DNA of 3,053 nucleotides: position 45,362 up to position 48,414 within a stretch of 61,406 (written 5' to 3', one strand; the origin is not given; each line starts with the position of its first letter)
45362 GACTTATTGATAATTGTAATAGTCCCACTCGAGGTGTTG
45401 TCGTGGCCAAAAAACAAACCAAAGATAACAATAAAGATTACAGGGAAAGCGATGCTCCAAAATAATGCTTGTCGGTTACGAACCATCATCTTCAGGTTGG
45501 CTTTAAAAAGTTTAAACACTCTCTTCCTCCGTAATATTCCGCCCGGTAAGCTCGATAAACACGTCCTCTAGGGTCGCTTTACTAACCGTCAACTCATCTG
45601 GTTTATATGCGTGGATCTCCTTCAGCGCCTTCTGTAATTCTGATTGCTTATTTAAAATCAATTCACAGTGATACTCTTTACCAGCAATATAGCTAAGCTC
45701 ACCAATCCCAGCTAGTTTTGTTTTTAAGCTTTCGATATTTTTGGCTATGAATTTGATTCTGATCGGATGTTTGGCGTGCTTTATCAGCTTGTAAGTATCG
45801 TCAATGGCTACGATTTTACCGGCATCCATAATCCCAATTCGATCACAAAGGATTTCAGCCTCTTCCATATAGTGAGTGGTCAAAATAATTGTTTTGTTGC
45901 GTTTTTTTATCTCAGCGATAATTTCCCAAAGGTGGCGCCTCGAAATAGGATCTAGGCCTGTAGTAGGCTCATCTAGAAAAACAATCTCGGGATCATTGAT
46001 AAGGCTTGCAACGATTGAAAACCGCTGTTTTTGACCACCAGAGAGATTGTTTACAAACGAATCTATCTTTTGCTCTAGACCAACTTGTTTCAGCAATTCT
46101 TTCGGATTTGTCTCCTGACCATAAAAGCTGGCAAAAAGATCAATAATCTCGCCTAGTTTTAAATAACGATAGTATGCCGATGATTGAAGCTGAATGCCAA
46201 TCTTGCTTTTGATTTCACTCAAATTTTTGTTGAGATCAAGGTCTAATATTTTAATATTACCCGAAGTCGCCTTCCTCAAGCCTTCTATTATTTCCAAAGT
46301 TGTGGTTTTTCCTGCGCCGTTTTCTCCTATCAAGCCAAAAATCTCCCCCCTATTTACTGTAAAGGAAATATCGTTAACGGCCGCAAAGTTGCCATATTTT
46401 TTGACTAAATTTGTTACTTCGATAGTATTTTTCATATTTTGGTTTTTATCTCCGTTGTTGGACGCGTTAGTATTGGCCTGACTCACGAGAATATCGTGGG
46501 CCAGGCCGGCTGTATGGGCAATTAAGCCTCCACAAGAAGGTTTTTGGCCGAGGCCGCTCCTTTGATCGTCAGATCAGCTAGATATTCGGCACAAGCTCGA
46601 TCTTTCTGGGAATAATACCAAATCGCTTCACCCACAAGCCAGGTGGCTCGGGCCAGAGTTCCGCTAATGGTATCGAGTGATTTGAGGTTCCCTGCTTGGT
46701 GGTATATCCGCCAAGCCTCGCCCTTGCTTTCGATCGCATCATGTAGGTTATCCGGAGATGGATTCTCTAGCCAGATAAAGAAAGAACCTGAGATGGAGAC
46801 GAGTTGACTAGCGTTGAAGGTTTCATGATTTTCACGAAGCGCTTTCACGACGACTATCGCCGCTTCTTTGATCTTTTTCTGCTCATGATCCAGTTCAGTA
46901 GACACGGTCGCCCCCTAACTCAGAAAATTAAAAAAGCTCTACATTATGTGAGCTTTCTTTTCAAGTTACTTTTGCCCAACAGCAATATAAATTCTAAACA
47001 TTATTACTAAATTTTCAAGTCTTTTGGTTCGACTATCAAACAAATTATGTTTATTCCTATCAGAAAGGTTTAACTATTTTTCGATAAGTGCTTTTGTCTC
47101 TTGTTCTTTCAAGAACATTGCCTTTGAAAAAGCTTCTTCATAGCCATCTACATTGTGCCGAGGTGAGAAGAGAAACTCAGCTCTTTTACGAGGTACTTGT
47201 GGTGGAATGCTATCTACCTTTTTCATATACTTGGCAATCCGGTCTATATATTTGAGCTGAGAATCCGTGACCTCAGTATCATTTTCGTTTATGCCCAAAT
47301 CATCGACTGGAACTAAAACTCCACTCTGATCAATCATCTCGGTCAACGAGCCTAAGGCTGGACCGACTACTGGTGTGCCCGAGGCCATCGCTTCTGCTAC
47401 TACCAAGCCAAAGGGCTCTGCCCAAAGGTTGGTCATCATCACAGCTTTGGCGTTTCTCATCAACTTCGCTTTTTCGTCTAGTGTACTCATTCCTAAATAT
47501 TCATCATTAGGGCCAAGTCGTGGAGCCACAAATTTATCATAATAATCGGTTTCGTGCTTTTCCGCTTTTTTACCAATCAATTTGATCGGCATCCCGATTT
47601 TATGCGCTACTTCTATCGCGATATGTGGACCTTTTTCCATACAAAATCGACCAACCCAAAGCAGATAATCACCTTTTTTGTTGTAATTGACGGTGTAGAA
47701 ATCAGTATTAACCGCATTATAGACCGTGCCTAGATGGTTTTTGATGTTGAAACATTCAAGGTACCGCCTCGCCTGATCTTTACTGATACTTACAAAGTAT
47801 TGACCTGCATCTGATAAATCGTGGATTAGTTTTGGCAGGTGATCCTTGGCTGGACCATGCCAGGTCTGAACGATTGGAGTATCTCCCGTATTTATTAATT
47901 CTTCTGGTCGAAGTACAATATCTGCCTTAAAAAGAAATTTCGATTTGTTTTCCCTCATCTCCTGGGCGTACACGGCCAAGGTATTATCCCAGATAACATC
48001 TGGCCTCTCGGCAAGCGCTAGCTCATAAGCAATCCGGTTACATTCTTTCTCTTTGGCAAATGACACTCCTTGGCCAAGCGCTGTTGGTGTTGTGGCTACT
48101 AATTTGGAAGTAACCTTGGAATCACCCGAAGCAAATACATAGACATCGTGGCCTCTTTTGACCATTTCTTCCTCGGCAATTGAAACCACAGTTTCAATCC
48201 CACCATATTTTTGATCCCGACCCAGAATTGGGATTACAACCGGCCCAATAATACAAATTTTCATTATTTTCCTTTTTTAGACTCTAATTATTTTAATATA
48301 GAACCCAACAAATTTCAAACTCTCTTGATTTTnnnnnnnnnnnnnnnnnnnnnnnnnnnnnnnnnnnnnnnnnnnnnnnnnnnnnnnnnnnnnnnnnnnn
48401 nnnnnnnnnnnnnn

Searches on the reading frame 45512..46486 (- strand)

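Call 22: search_protein_families(library=pfam, proteins=[window:45512-46486:-], max_evalue=0.001)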
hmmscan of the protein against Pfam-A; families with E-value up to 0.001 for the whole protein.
window:45512-46486:- (324 aa): 5 families
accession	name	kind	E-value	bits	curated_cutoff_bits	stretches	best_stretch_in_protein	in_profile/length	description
PF00005.33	ABC_tran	-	7.3e-30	104.8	25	1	37-176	1-137/137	ABC transporter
PF13304.12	AAA_21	-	2.1e-14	54.7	27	2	147-205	237-298/304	AAA domain, putative AbiEii toxin, Type IV TA system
PF13175.12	AAA_15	-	1.1e-06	29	32.1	0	45-144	24-122/374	AAA ATPase domain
PF13476.12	AAA_23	-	3.1e-05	25.1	27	1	33-290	6-192/201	AAA domain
PF02463.25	SMC_N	-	0.00027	20.9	40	0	129-205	124-198/220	RecF/RecN/SMC N terminal domain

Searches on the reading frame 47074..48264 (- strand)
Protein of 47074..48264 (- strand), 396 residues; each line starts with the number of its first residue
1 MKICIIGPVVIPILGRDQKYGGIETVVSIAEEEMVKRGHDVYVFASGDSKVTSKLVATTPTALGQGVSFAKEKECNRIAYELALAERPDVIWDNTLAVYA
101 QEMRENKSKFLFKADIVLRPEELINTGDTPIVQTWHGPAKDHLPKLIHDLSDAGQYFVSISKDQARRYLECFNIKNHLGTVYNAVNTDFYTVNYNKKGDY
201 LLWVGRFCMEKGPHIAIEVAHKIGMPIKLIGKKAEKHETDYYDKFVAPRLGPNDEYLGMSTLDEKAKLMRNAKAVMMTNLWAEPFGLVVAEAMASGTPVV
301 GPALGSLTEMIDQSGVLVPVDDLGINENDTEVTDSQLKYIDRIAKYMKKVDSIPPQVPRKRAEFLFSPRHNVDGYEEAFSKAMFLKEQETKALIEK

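Call 22: search_protein_families(library=pfam, proteins=[window:47074-48264:-], max_evalue=0.001)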
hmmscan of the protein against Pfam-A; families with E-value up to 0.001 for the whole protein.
window:47074-48264:- (396 aa): 4 families
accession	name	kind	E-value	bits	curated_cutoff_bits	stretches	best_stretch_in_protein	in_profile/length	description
PF00534.26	Glycos_transf_1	-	3.9e-14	53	26.4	1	194-313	11-133/172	Glycosyl transferases group 1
PF13692.12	Glyco_trans_1_4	-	1.2e-13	51.9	27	1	200-322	3-128/142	Glycosyl transferases group 1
PF13439.12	Glyco_transf_4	-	1.2e-08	35.7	28.5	1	20-188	1-169/170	Glycosyltransferase Family 4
PF20706.3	GT4-conflict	-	7.5e-05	22.3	26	1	265-348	275-356/385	Family 4 Glycosyltransferase in conflict systems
